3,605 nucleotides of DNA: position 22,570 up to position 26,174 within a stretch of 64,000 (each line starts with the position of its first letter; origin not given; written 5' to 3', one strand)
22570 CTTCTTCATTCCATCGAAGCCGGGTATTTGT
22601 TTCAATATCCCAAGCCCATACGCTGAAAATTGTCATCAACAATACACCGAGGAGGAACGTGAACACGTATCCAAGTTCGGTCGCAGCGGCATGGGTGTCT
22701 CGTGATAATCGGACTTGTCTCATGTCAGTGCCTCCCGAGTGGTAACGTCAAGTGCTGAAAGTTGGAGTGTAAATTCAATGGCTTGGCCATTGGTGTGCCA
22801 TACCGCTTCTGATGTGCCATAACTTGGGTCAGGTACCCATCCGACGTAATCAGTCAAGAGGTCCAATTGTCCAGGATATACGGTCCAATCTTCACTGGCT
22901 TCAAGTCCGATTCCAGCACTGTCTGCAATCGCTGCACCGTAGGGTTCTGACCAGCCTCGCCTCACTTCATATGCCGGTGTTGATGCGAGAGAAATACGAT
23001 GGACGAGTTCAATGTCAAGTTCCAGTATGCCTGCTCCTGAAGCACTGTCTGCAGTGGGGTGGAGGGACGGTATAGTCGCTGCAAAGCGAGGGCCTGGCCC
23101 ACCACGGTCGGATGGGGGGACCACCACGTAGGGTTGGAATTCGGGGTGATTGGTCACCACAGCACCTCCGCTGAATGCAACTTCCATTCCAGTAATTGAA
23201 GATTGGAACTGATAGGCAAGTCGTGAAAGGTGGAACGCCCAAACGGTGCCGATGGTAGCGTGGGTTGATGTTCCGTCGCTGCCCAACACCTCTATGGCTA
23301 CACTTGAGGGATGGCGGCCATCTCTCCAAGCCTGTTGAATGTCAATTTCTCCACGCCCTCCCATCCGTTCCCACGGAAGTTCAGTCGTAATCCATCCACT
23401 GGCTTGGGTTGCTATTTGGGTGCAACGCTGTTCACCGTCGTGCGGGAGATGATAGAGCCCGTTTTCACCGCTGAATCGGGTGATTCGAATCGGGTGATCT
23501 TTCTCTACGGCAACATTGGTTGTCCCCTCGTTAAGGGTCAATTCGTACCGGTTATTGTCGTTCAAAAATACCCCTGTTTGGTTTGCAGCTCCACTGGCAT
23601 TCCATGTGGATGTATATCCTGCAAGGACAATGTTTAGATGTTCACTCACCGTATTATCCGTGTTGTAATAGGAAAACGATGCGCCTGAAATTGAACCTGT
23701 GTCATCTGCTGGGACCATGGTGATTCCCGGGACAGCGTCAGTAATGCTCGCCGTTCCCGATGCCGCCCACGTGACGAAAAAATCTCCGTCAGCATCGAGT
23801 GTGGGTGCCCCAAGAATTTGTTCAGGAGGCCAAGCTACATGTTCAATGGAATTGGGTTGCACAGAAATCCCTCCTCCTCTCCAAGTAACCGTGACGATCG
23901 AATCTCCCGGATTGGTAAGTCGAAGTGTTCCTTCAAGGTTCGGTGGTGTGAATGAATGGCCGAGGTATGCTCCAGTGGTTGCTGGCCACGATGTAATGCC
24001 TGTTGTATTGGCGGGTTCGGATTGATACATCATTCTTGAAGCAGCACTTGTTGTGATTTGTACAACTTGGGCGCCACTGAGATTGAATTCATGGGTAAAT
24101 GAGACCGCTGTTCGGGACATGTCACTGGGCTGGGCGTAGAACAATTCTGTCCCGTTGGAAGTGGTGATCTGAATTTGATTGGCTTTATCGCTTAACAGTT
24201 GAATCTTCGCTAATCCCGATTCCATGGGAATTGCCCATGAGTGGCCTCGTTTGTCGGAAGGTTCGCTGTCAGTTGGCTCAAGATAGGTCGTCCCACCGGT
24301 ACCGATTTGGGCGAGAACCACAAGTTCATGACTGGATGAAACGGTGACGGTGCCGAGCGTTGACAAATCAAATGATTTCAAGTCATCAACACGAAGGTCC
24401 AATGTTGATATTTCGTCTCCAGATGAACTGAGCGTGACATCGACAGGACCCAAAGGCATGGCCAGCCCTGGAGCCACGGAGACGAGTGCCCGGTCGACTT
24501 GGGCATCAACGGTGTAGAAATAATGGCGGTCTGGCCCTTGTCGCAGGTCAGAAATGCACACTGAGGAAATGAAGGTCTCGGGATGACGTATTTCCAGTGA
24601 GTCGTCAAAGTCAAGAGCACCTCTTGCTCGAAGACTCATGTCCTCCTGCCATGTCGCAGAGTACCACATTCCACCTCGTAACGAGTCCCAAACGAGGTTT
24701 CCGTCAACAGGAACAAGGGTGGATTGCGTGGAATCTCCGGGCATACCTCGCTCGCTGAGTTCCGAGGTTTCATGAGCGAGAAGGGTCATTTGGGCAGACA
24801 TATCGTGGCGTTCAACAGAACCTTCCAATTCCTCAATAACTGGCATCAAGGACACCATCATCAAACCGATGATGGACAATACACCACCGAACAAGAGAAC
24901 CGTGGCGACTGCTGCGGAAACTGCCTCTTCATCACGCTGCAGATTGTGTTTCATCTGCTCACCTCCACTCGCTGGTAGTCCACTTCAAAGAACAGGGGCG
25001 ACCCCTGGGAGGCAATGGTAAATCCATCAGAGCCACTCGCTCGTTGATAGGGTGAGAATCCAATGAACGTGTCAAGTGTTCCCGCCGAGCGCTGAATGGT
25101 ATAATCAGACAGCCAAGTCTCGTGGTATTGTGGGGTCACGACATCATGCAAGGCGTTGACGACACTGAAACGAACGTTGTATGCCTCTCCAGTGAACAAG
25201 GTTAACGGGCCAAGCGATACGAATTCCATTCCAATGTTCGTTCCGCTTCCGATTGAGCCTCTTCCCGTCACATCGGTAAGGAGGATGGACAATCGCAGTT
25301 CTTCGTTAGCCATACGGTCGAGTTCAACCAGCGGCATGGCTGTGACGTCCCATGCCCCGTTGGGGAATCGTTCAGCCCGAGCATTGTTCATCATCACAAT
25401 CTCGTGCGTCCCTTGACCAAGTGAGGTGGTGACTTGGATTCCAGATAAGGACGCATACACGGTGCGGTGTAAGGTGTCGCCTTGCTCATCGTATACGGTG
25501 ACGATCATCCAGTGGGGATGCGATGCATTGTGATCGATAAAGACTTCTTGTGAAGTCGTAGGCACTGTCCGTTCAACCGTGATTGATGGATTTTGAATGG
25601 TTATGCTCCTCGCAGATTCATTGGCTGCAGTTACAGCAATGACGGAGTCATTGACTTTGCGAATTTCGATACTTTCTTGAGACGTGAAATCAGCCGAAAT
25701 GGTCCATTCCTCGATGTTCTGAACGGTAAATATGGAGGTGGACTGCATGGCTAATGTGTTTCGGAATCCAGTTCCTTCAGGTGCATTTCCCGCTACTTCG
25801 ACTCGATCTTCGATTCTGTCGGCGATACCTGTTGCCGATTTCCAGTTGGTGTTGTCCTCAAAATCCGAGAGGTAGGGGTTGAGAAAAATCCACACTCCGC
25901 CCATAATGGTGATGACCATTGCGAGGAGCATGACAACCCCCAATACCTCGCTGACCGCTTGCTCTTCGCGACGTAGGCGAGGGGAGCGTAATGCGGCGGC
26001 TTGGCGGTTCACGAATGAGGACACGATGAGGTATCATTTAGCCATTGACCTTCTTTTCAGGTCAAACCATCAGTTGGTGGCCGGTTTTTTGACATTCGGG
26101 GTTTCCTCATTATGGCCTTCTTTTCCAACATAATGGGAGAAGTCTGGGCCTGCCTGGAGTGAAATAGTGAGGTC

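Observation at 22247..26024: Translationally coupled trio of pilin-like genes with no pilus machinery nearby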

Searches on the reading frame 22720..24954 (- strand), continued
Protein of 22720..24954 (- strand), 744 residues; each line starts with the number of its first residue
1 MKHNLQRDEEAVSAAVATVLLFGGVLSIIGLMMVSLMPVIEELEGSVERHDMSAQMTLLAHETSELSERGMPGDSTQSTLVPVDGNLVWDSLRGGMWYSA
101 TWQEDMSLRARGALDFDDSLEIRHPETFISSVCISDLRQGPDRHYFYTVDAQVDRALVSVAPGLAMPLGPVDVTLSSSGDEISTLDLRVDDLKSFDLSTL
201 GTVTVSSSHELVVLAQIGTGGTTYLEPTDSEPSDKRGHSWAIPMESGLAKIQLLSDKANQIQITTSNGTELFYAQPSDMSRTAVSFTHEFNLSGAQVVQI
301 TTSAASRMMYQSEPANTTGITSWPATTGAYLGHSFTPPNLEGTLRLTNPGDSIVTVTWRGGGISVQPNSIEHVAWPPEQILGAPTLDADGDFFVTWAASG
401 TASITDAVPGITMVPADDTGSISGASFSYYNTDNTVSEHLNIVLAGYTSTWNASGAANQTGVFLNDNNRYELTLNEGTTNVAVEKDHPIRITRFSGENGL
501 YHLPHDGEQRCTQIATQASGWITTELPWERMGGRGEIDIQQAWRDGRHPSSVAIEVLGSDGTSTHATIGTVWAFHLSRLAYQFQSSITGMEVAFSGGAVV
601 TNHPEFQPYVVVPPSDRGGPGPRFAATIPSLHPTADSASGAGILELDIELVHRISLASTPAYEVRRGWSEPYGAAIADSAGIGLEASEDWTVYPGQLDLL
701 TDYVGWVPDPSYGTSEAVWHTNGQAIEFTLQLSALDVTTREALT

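Call 69: search_protein_families(library=pfam, alignment_id=A3, max_evalue=0.001)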
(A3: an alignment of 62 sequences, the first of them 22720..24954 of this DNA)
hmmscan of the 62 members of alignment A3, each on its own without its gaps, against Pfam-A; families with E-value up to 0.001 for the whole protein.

A. member 1, window:22720-24954:- (744 aa): 1 family
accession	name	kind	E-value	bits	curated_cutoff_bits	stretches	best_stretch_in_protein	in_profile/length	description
PF23960.2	DUF7289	-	0.00015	21.9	27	0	11-80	2-71/238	Family of unknown function (DUF7289)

B. families by the number of members that match (of 62 scanned): 1 family
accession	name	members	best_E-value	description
PF23960.2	DUF7289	50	7.3e-09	Family of unknown function (DUF7289)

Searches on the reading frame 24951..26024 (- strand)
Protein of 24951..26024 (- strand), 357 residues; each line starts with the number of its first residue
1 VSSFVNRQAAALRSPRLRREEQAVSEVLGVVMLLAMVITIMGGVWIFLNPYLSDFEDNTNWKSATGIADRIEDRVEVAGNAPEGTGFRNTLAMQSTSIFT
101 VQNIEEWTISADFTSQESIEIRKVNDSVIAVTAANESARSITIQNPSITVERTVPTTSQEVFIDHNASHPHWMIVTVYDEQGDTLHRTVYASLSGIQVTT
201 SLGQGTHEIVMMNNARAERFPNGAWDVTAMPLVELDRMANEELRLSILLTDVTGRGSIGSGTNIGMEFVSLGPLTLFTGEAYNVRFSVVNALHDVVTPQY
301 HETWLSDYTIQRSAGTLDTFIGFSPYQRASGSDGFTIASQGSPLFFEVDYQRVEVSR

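Call 4: search_protein_families(library=pfam, proteins=[window:24951-26024:-], max_evalue=1)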
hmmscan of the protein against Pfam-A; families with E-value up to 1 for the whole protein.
window:24951-26024:- (357 aa): 3 families
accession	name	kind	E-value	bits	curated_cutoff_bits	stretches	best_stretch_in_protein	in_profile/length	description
PF23960.2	DUF7289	-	0.00035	20.6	27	1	23-76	2-55/238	Family of unknown function (DUF7289)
PF07790.16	Pilin_N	-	0.00067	20.9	25.2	1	22-48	1-27/78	Archaeal Type IV pilin, N-terminal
PF11444.14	DUF2895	-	0.025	14.5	22.6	0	84-130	128-167/198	Protein of unknown function (DUF2895)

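Call 9: find_homologous_proteins(query=window:24951-26024:-, max_evalue=0.001)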
Query window:24951-26024:- (357 aa): 175 proteins with E <= 0.001 among 3178 candidates; the best 120 are listed.
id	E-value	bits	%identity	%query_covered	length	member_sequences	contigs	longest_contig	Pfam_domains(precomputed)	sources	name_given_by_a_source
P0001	4.6e-218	741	93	100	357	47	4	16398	-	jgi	jgi:FlaG/FlaF family flagellin (archaellin)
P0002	1.3e-215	733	92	100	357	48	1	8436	-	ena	-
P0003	1.7e-205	700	87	100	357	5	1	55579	-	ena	-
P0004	5.7e-205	698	86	99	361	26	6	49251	-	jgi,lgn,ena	-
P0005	1.2e-171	589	73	99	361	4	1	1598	PF23960.3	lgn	-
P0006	3.8e-171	587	73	99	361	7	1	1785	PF23960.3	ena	-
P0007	5.6e-171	586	74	99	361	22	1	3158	PF23960.3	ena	-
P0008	1.5e-169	582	72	99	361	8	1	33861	PF23960.3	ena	-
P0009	1.1e-168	579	72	98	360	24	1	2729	PF23960.3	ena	-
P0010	4.3e-168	577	71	99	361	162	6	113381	PF23960.3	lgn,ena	-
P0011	4.6e-168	577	72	99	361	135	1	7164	PF23960.3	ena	-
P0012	5.1e-168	577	72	99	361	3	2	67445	PF23960.3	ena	-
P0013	6.4e-168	576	72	99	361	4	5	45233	PF23960.3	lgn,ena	-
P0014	7.6e-168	576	71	99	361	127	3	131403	PF23960.3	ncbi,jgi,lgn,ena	jgi:flagellin-like protein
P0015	3.7e-167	574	72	99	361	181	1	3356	PF23960.3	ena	-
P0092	2.0e-108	381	49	96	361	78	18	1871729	-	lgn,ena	-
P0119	8.0e-103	362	45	99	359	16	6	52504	-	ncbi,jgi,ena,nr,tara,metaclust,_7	ncbi:MAG: hypothetical protein CMA41_03115 [Euryarchaeota archaeon]|jgi:hypothetical protein|nr:hypo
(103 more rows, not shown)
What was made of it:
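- JGI names some P1 relatives 'FlaG/FlaF family flagellin' or 'flagellin-like protein' (call 9).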

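Call 12: find_encoding_contigs(protein=P0092, flank=10000, max_places=3)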
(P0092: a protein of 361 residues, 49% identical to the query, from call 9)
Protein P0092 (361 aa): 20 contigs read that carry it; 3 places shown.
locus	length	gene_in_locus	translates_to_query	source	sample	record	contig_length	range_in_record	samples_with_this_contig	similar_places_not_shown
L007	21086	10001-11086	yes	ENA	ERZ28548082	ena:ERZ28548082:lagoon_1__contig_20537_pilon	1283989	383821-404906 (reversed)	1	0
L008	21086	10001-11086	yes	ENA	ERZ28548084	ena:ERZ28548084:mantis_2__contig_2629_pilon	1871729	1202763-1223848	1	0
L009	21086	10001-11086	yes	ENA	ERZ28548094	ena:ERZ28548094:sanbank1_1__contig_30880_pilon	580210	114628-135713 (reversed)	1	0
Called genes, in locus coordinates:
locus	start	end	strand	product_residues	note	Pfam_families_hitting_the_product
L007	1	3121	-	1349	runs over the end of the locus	-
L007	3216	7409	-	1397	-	-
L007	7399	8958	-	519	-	-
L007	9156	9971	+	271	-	PF00753:Lactamase_B, PF23023:Anti-Pycsar_Apyc1 (weak), PF12706:Lactamase_B_2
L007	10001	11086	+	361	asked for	-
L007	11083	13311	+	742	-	PF23960:DUF7289 (faint)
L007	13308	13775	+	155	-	-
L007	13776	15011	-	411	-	PF14559:TPR_19 (faint), PF13176:TPR_7 (faint), PF13181:TPR_8 (faint), PF13432:TPR_16 (faint), PF07721:TPR_4 (faint), PF13424:TPR_12 (weak), PF17874:TPR_MalT (weak), PF13424:TPR_12, +5 more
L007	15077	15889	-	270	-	PF13191:AAA_16, PF25201:nSTAND6 (faint), PF13401:AAA_22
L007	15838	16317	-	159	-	-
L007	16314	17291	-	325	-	-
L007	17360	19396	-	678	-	-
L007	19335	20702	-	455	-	PF13229:Beta_helix (weak)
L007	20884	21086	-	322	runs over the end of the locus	PF00082:Peptidase_S8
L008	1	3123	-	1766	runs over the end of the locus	-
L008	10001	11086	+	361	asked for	-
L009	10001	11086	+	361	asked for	-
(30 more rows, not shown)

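Call 16: search_protein_families(library=ncbifam, proteins=[window:24951-26024:-], max_evalue=1)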
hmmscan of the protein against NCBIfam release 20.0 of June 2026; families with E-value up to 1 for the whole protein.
window:24951-26024:- (357 aa): 1 family
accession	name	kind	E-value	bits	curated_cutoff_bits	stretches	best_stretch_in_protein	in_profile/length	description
NF046073.1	UpsA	equivalog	0.1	12.7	130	1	22-63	2-43/136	pilin subunit UpsA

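Call 38: predict_structure(alignment_id=A2)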
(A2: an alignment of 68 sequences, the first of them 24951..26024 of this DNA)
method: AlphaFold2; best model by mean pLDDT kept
length: 357 residues; sequences in the alignment: 68
mean_pLDDT: 87.3   pTM: 0.77
mean pLDDT of the five models: 87.3, 84.6, 82.8, 82.2, 82.1
residues with pLDDT >= 90: 203; 70-90: 131; 50-70: 9; < 50: 14
segments of 3 or more residues with pLDDT < 50: 1-14
pLDDT, mean of each block of 10 residues (from residue 1): 41 51 76 88 85 85 91 91 89 86 93 91 91 92 92 90 86 94 95 94 89 93 91 91 94 85 87 93 93 91 92 89 84 86 93 92
secondary structure, 60 per line:
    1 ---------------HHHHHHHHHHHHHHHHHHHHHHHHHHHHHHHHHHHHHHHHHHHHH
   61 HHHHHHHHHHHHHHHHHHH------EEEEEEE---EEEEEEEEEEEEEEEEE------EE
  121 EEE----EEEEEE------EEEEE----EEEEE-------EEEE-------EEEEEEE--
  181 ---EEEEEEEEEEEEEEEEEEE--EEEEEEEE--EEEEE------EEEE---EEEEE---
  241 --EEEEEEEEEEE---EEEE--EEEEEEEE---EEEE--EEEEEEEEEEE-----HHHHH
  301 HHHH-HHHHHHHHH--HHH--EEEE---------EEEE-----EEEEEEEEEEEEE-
elements in order: H16-79 E86-92 E96-112 E119-123 E128-133 E140-144 E149-153 E161-164 E172-178 E184-202 E205-212 E215-219 E226-229 E233-237 E243-253 E257-260 E263-270 E274-277 E280-290 H296-304 H306-314 E322-325 E335-338 E344-356
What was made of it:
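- The AF2 model of P1 has pLDDT 87, with a 64-residue N-terminal helix followed by an all-beta part (call 38).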

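Call 41: fold_search(model_id=the predicted structure, library=pdb)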
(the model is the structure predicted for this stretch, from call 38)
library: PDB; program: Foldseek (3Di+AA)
matches with E <= 10: 1097; with E <= 0.001: 0
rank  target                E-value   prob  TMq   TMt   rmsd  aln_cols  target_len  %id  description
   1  8bl3                  2.2e-03  0.84  0.13  0.28  17.7       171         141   10  De novo single-chain immunoglobulin dimer scIg12 (released 2023-10-04)
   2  8eed_A                1.1e-02  0.03  0.06  0.06  24.0       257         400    9  Crystal structure of a NHP anti-ZIKV neutralizing antibody rhMZ107-B in complex with ZIKV E glycoprotein (released 2023-08-30)
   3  7crg_B                1.1e-02  0.99  0.19  0.46   9.5       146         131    9  Beta-strand-mediated dimeric formation of the extended Ig-like domains of human lamin A/C (released 2021-08-25)
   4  7yvd_C                1.1e-02  0.99  0.18  0.44  15.0       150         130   10  The crystal structure of the progerin C-terminal peptide and the Ig-like domain of lamin A/C (released 2023-08-30)
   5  2yn3_D                1.1e-02  0.80  0.19  0.29  15.7       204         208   12  Structural insight into the giant calcium-binding adhesin SiiE: implications for the adhesion of Salmonella enterica t (released 2013-04-03)
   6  7x8f_A                1.3e-02  0.60  0.12  0.25  17.4       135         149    9  Crystal structure of ENL T4 mutant YEATS domain in complex with histone H3 acetylation at K27 (released 2023-01-18)
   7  2ifr_A                1.3e-02  0.07  0.08  0.10  19.5       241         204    6  Crystal structure of Scytalido-glutamic peptidase with a peptide based transition state analog (released 2006-10-03)
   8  8bl6                  1.4e-02  0.63  0.14  0.30  17.1       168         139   11  De novo single-chain immunoglobulin dimer scIg12+EF3a (released 2023-10-04)
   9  2yn3_B                1.7e-02  0.44  0.16  0.22  30.1       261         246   11  Structural insight into the giant calcium-binding adhesin SiiE: implications for the adhesion of Salmonella enterica t (released 2013-04-03)
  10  7crg_A                1.8e-02  0.98  0.18  0.44   9.9       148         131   11  Beta-strand-mediated dimeric formation of the extended Ig-like domains of human lamin A/C (released 2021-08-25)
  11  7x8b_C                1.8e-02  0.38  0.13  0.25  16.6       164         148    9  Crystal structure of ENL T1 mutant YEATS domain in complex with histone H3 acetylation at K27 (released 2023-01-18)
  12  8h8d_C                1.8e-02  0.11  0.11  0.13  23.6       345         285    7  Structure of Xenopus tropicalis acid-sensitive outwardly rectifying channel ASOR trimer bound with tRNA (intermediate  (released 2024-05-01)
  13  7skn_B                2.0e-02  1.00  0.16  0.63   3.0        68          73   18  De novo synthetic protein DIG8-CC (tetragonal space group) (released 2022-10-12)
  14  8zlb_A                2.1e-02  0.08  0.10  0.13  24.1       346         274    9  EB bound state of hPAC (released 2025-07-23)
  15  6ghd_B                2.3e-02  0.99  0.17  0.47   9.8       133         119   11  Structural analysis of the ternary complex between lamin A/C, BAF and emerin identifies an interface disrupted in auto (released 2018-08-08)
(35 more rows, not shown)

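Call 42: find_encoding_contigs(protein=P0119, flank=10000, max_places=3)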
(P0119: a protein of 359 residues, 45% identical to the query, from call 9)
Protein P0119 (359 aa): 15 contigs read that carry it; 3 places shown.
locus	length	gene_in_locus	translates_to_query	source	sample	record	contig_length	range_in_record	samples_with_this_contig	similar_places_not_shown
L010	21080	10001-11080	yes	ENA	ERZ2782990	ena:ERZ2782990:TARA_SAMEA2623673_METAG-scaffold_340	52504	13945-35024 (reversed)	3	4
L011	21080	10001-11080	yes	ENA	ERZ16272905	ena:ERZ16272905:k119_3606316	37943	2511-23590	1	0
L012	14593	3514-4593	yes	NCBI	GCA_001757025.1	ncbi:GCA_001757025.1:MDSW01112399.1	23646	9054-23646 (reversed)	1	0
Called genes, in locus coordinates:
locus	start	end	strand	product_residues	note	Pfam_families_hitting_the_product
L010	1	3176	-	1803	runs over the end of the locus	-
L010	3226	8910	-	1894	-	-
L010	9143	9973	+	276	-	PF00753:Lactamase_B, PF23023:Anti-Pycsar_Apyc1 (weak), PF12706:Lactamase_B_2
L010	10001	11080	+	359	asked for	-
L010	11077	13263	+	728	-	-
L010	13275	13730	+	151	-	-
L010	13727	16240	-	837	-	PF13191:AAA_16, PF13401:AAA_22 (faint), PF07719:TPR_2 (faint), PF07721:TPR_4 (faint), PF13176:TPR_7 (faint), PF13428:TPR_14 (faint), PF13424:TPR_12, PF17874:TPR_MalT, +4 more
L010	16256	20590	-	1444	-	PF13229:Beta_helix (weak)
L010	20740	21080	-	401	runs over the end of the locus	PF00082:Peptidase_S8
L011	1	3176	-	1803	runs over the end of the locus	-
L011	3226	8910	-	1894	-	-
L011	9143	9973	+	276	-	PF00753:Lactamase_B, PF23023:Anti-Pycsar_Apyc1 (weak), PF12706:Lactamase_B_2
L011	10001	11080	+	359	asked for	-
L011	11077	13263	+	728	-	-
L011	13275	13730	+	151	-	-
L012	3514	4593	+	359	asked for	-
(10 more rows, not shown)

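Call 61: search_solved_structures(query=A2, max_evalue=10, show_alignments=2)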
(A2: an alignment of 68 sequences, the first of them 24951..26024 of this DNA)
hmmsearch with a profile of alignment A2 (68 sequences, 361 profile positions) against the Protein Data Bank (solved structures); distinct sequences matched with E-value up to 10: 5.
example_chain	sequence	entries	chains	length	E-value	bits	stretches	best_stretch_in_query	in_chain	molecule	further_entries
8gi2_A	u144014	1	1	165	0.091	14.7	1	19-45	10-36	Natrinema pilin, PilA2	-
8fj5_A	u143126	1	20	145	0.38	12.7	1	20-44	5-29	Pilin_N domain-containing protein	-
1lu4_A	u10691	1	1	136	0.43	12.5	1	274-320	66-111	SOLUBLE SECRETED ANTIGEN MPT53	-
9myg_A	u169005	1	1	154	0.56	12.1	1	22-45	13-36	Archaeal Type IV pilin N-terminal domain-containing protein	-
7ase_C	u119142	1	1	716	0.56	12.1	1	105-191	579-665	Eukaryotic translation initiation factor 3 subunit 8, putative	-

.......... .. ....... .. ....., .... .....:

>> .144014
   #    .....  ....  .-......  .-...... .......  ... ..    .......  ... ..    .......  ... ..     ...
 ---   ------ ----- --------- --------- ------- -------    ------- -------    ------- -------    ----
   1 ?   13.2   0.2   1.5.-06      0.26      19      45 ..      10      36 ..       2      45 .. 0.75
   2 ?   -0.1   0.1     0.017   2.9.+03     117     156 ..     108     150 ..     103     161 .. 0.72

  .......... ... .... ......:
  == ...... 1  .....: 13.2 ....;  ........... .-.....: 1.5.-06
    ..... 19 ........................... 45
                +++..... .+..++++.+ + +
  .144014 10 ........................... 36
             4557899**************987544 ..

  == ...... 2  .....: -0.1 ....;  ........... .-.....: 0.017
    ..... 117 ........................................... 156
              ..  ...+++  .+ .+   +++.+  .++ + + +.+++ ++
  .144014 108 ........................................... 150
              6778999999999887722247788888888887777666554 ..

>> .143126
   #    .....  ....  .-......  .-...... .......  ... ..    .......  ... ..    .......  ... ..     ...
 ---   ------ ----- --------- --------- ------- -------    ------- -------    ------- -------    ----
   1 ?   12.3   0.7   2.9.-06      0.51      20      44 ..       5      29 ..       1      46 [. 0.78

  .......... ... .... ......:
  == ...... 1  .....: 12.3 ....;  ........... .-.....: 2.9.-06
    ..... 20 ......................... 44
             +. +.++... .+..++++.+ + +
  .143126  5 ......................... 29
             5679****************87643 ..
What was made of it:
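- The top PDB profile hits of P1 are cryo-EM archaeal pilins (8gi2, 8fj5, 9myg), aligned on ERAVS.V.GV; E-values are not significant (call 61).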

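Call 63: search_protein_families(library=padloc, proteins=[window:24951-26024:-], max_evalue=0.01)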
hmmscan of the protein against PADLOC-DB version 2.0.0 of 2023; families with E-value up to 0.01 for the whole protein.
window:24951-26024:- (357 aa): 0 families

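Call 68: search_protein_families(library=pfam, alignment_id=A2, max_evalue=0.001)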
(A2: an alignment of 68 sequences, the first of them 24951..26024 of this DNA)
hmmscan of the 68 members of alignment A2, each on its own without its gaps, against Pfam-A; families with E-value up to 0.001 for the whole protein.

A. member 1, window:24951-26024:- (357 aa): 2 families
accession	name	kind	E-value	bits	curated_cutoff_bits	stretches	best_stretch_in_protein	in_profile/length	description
PF23960.2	DUF7289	-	0.00035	20.6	27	1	23-76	2-55/238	Family of unknown function (DUF7289)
PF07790.16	Pilin_N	-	0.00067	20.9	25.2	0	22-48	1-27/78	Archaeal Type IV pilin, N-terminal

B. families by the number of members that match (of 68 scanned): 2 families
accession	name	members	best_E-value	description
PF23960.2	DUF7289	62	1.2e-06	Family of unknown function (DUF7289)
PF07790.16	Pilin_N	25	0.0001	Archaeal Type IV pilin, N-terminal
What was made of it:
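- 62/68 P1 relatives and 50/62 P2 relatives hit DUF7289 (calls 68, 69).
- On Pfam Pilin_N (PF07790, formerly DUF1628): 25 of 68 P1 relatives hit at E <= 1e-3, best 1e-4 (call 68).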
